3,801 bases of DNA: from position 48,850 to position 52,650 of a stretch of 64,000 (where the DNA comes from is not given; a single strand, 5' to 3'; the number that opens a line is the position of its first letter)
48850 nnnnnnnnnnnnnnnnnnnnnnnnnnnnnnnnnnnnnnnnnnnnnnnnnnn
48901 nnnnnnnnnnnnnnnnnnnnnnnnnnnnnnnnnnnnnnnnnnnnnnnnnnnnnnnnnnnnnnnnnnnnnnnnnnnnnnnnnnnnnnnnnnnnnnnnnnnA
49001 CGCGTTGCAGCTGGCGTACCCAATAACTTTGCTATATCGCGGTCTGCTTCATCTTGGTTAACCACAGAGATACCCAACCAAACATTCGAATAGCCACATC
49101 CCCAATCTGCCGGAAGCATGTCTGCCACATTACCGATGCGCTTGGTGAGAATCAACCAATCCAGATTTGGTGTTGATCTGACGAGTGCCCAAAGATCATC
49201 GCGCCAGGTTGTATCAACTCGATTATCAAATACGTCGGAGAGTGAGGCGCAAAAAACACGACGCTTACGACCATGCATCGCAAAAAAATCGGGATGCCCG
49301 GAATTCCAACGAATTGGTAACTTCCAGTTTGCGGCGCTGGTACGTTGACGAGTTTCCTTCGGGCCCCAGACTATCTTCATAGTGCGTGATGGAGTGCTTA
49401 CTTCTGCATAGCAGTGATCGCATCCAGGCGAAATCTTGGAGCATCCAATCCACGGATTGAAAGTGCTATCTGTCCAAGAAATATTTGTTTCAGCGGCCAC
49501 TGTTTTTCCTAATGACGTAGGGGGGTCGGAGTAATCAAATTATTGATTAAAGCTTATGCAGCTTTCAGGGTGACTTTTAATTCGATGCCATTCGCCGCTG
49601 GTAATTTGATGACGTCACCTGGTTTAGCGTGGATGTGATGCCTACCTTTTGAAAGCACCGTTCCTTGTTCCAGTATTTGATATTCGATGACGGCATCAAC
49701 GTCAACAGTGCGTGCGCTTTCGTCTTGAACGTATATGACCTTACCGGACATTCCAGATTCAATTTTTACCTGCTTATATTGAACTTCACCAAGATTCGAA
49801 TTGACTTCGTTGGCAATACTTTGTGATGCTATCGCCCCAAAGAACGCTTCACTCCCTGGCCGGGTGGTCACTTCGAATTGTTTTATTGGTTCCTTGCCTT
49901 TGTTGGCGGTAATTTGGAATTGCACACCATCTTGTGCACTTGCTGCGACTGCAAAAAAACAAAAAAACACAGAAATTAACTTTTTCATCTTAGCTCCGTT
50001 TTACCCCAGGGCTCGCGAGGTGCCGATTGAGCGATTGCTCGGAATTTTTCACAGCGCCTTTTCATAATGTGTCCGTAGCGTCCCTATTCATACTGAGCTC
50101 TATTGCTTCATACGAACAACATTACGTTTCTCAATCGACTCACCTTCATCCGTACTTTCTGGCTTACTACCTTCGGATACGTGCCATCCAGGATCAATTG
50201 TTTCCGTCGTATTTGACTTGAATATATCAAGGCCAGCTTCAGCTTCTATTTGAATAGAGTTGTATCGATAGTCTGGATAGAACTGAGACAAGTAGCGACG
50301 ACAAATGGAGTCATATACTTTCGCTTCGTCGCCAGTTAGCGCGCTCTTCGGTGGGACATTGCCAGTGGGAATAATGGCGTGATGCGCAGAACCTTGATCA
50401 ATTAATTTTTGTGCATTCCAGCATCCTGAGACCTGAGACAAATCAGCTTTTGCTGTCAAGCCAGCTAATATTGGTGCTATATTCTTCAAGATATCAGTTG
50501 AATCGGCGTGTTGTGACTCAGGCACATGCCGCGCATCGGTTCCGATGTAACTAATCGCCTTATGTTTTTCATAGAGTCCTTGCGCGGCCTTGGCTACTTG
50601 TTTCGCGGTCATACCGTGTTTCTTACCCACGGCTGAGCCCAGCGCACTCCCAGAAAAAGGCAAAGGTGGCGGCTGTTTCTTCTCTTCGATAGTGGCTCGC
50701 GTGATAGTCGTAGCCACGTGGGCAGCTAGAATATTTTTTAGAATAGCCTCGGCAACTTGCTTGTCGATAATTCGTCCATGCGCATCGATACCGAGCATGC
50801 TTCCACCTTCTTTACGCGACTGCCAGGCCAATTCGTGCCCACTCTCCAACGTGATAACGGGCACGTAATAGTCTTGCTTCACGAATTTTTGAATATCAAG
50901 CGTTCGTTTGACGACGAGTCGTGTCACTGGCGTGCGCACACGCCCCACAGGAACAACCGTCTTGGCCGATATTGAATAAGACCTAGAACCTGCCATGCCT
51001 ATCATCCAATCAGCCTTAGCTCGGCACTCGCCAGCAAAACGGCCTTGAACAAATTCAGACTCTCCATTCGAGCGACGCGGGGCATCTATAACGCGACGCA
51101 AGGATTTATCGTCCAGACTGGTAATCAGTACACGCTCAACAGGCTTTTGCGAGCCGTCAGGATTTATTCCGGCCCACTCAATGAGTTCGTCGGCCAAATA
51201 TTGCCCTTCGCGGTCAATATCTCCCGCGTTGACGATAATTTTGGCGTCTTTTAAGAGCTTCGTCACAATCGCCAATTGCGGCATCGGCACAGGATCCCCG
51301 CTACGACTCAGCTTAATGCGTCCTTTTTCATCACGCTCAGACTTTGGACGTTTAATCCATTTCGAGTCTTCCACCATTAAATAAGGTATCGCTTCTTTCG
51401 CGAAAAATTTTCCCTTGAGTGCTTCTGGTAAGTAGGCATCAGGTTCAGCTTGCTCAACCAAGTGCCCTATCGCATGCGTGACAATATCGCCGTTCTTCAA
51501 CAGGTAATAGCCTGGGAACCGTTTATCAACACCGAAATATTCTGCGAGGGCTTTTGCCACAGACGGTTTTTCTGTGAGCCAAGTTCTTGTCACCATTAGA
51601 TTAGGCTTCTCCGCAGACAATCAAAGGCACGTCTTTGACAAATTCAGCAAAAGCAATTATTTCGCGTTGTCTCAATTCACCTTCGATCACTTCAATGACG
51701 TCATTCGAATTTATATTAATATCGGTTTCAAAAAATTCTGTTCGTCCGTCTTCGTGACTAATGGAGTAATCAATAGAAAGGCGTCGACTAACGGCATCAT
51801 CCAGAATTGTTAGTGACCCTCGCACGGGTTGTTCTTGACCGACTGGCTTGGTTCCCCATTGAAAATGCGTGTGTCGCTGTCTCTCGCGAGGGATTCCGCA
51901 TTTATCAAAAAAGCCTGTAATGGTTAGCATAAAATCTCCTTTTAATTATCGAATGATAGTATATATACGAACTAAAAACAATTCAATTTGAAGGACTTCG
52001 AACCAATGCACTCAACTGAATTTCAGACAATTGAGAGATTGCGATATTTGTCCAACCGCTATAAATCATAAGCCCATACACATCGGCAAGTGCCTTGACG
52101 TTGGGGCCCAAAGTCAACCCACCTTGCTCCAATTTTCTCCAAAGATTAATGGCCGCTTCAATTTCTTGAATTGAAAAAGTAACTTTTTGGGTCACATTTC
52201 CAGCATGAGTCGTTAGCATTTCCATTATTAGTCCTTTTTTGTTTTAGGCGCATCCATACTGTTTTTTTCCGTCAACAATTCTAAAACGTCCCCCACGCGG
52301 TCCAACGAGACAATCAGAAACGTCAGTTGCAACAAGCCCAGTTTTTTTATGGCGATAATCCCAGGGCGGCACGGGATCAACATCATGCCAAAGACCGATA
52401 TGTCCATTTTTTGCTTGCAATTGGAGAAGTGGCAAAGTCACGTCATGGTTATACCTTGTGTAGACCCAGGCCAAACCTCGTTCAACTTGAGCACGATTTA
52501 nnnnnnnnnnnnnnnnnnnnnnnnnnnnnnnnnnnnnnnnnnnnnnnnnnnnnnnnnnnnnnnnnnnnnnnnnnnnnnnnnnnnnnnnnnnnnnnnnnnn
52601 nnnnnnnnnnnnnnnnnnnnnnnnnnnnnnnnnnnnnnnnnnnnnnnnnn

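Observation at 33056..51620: Two halves of one topoisomerase III-like gene bracket a 16.4-kb defence/anti-defence block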

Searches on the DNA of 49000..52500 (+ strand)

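Call 5: search_dna_similar(query=window:49000-52500:+, collection=plasmids, mode=near, max_rows=30)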
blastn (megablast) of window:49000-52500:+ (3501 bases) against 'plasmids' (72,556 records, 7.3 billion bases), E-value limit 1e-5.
No match.
